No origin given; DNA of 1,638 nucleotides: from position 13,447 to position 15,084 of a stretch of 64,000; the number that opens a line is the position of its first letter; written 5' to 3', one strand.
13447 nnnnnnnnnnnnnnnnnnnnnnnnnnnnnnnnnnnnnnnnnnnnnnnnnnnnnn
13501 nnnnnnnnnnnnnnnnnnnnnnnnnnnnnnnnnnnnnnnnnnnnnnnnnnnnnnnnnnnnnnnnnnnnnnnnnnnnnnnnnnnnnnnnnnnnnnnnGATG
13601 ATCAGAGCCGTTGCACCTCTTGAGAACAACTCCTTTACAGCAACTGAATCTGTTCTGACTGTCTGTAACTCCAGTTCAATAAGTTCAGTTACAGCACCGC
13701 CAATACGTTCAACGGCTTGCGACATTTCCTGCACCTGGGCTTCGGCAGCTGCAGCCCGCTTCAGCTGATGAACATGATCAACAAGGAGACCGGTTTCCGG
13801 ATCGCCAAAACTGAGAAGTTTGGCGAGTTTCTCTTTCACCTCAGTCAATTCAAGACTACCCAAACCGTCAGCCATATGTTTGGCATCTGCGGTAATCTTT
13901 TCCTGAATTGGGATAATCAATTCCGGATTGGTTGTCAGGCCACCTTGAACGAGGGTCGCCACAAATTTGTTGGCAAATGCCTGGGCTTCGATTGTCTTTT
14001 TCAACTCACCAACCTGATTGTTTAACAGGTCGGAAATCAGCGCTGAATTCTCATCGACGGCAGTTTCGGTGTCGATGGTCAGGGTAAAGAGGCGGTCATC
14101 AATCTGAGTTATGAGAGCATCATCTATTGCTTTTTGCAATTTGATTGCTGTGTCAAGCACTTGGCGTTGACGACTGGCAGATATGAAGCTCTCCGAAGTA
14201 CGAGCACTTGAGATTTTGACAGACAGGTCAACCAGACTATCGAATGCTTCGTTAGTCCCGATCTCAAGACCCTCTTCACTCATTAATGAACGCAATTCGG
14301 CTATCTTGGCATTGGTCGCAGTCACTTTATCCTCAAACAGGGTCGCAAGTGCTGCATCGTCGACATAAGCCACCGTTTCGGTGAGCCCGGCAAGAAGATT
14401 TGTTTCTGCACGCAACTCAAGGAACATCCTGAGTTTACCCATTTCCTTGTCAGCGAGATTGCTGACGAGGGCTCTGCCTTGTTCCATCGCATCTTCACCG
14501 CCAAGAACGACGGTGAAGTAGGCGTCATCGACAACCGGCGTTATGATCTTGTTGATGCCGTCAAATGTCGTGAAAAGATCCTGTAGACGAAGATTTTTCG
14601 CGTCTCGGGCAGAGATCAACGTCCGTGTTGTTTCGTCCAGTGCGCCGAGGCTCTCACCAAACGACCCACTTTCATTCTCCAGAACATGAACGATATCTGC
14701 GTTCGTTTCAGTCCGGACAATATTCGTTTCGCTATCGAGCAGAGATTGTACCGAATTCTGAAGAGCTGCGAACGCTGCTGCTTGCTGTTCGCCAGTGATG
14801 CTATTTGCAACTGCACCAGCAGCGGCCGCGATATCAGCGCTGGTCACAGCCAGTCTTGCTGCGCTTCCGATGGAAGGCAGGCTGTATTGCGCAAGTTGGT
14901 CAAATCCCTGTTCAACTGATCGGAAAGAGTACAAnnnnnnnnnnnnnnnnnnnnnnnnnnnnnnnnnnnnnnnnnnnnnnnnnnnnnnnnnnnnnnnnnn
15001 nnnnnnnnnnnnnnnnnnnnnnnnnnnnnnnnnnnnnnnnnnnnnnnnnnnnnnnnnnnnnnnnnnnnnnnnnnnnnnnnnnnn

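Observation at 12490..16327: Chemoreceptor with a giant helical sensor paired with an orphan periplasmic binding protein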

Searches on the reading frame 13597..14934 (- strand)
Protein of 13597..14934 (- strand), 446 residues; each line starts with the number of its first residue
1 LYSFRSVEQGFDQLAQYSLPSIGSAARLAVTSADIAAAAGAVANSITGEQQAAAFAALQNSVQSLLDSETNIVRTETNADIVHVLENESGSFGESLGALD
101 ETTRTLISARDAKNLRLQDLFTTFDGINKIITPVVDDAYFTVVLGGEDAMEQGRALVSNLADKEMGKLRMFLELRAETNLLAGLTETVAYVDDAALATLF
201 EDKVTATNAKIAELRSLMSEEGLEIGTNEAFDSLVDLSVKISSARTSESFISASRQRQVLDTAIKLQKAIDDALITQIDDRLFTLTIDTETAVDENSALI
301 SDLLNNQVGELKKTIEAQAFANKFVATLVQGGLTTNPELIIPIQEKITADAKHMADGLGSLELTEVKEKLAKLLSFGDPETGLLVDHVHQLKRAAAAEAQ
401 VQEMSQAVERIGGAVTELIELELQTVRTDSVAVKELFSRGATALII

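Call 10: search_solved_structures(query=window:13615-14928:-, max_evalue=10, show_alignments=2)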
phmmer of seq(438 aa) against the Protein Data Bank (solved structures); distinct sequences matched with E-value up to 10: 4.
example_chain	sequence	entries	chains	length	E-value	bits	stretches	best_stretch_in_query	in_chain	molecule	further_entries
4u08_A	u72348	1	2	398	0.00033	23.5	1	160-216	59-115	LIC11098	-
4ecd_A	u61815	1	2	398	0.54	12.9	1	303-347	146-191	Chorismate synthase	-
1rl0_A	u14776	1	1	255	0.92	12.2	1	82-144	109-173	Antiviral protein DAP-30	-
1lp8_A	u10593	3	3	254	0.93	12.2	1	82-144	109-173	DIANTHIN 30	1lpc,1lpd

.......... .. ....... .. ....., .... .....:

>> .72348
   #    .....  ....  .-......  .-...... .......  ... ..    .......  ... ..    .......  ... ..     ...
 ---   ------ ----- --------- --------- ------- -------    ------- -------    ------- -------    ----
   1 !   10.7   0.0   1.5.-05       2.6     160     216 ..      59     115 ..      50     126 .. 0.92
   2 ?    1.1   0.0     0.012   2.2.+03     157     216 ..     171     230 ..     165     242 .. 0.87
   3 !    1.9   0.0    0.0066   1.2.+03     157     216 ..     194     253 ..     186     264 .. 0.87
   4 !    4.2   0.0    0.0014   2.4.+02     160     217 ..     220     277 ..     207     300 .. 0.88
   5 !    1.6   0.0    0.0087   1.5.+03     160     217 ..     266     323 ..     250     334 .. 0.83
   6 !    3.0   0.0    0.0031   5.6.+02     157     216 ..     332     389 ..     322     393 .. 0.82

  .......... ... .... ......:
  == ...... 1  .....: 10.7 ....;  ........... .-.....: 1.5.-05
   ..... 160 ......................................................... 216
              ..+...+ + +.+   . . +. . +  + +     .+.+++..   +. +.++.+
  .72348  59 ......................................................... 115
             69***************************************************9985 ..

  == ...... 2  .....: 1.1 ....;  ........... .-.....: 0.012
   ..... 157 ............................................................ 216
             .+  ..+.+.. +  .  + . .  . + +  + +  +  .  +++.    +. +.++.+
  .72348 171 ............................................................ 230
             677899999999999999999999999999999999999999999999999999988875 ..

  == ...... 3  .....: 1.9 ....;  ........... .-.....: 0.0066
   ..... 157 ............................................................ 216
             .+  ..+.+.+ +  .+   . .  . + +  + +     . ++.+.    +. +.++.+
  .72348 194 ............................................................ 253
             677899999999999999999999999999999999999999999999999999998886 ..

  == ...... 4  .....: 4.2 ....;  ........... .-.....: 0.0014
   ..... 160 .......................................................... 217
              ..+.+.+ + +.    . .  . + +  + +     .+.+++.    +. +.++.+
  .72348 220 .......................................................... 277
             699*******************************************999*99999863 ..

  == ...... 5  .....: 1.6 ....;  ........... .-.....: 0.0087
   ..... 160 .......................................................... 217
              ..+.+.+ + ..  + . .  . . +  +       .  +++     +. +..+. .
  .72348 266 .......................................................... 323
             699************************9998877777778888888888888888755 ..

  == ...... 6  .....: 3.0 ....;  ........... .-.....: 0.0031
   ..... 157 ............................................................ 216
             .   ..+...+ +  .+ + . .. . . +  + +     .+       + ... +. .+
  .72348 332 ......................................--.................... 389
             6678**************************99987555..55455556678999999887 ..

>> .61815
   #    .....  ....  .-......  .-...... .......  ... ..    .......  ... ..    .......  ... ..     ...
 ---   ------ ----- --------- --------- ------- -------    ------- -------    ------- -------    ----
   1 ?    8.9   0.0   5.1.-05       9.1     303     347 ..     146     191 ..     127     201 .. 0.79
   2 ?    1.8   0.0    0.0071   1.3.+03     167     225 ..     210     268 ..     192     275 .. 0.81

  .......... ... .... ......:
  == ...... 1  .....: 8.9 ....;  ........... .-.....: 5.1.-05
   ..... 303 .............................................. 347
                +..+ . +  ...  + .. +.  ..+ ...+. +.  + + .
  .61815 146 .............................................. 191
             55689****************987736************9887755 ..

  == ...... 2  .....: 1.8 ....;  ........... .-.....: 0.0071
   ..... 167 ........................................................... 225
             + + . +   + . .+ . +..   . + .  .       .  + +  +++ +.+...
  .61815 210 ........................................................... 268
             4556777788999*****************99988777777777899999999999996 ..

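Call 14: find_related_loci(query=window:13597-14934:-, collection=genome_contigs, flank=6000)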
Query window:13597-14934:- (446 aa) in genome_contigs; peptide patterns used: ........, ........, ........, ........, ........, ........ (x = any residue, [..] = any of these).
417 stretches matched a pattern; 1 encode a relative of the query (tblastn E <= 1e-3); 1 distinct loci.
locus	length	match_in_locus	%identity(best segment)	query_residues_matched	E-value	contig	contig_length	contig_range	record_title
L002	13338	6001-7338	91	1-446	0e+0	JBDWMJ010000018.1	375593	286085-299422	MAG: Roseibium sp. isolate CI.22.F.D2_448_54 CI_22_F_D2_448_54_000000000018, whole genome shotgun sequence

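Call 21: search_protein_representatives(protein=window:13597-14934:-)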
Query: 446 residues. Proteins with E-value up to 0.001 (for the whole library): 270; up to 1e-10: 98; up to 1e-30: 19. The best 150 are listed.
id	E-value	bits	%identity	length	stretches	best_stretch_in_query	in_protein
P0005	1.8e-150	518.0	60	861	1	2-446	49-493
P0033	3.6e-79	283.4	36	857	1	2-446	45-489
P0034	1.9e-60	221.7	34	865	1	2-445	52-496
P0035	2.5e-60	221.4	35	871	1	1-419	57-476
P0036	3.1e-57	211.2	31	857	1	1-445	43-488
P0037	6.8e-57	210.1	32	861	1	3-445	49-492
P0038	1.8e-51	192.3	31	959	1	1-435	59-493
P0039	1.8e-50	188.9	32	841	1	1-445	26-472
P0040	5.6e-50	187.3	29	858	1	2-445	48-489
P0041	2.8e-49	185.0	33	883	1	3-443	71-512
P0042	3.8e-46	174.7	29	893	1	2-445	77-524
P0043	1.8e-45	172.5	29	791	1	2-440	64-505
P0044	2.6e-43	165.3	29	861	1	2-445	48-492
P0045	2.4e-40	155.6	59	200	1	104-238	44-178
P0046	4.0e-36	141.7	26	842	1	3-419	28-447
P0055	4.5e-23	98.8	24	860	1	3-427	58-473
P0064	2.9e-20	89.5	21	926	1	5-430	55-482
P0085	1.3e-15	74.2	25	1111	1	2-432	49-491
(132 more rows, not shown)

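Call 48: find_encoding_contigs(protein=P0036, flank=6000, max_places=2)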
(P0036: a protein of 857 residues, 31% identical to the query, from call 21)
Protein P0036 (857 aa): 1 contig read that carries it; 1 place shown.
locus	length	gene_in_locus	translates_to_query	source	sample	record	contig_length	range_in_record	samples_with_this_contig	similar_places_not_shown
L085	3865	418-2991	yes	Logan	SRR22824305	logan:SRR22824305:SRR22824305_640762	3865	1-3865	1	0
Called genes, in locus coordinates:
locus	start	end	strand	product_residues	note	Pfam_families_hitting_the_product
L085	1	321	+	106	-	?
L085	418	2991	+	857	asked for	PF00672:HAMP, PF00015:MCPsignal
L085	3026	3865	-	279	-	?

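Call 98: find_encoding_contigs(protein=P0046, flank=4000, max_places=1)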
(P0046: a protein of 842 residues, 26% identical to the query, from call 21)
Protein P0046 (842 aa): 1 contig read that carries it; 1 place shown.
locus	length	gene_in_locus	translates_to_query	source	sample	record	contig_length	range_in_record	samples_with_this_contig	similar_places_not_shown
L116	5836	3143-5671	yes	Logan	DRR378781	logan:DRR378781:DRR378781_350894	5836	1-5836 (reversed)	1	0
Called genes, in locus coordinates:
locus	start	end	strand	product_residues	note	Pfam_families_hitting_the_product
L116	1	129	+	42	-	?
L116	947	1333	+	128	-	-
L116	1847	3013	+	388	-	PF13458:Peripla_BP_6, PF13433:Peripla_BP_5, PF01094:ANF_receptor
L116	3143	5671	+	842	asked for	PF00672:HAMP (weak), PF00015:MCPsignal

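Call 99: find_encoding_contigs(protein=P0055, flank=4000, max_places=1)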
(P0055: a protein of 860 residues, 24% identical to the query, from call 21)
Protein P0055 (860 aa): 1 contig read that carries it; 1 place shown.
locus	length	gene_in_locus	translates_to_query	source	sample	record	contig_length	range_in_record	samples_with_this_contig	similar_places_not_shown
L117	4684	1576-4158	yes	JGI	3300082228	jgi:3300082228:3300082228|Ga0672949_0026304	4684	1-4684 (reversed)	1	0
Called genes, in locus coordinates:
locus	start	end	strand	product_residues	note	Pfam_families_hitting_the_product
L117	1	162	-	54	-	?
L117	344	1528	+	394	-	PF13458:Peripla_BP_6, PF13433:Peripla_BP_5 (weak), PF01094:ANF_receptor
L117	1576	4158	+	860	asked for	PF21689:TorS_sensor_domain (faint), PF00672:HAMP, PF00015:MCPsignal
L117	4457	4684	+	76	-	?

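Call 100: find_encoding_contigs(protein=P0064, flank=4000, max_places=1)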
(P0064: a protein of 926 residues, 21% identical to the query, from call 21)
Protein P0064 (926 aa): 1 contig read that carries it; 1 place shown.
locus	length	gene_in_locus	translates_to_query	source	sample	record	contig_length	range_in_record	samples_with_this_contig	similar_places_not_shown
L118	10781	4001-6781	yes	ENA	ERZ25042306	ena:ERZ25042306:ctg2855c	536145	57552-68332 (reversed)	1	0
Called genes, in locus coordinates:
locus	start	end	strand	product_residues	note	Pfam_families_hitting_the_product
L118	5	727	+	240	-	PF00460:Flg_bb_rod, PF22692:LlgE_F_G_D1, PF06429:Flg_bbr_C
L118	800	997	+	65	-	-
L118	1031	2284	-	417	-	-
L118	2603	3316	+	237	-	PF03472:Autoind_bind, PF00196:GerE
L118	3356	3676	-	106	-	-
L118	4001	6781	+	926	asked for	PF21689:TorS_sensor_domain (weak), PF00672:HAMP, PF00015:MCPsignal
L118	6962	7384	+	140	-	-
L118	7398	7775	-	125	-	PF02142:MGS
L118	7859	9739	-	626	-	PF01494:FAD_binding_3, PF05834:Lycopene_cycl (faint), PF07976:Phe_hydrox_dim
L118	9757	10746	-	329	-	PF08240:ADH_N, PF00107:ADH_zinc_N, PF13602:ADH_zinc_N_2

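Call 101: find_encoding_contigs(protein=P0085, flank=4000, max_places=1)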
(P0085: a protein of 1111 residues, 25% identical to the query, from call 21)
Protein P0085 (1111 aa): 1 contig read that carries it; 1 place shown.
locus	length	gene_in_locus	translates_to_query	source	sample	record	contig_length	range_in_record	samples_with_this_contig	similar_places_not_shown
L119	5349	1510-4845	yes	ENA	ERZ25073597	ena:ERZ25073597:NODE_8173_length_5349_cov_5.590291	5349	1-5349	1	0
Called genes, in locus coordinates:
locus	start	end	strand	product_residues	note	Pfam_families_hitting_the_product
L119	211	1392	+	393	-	PF13433:Peripla_BP_5, PF13458:Peripla_BP_6, PF01094:ANF_receptor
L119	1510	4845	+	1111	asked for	PF12729:4HB_MCP_1 (weak), PF21689:TorS_sensor_domain, PF00672:HAMP, PF00512:HisKA, PF02518:HATPase_c, PF00072:Response_reg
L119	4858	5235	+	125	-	PF00072:Response_reg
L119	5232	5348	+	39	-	?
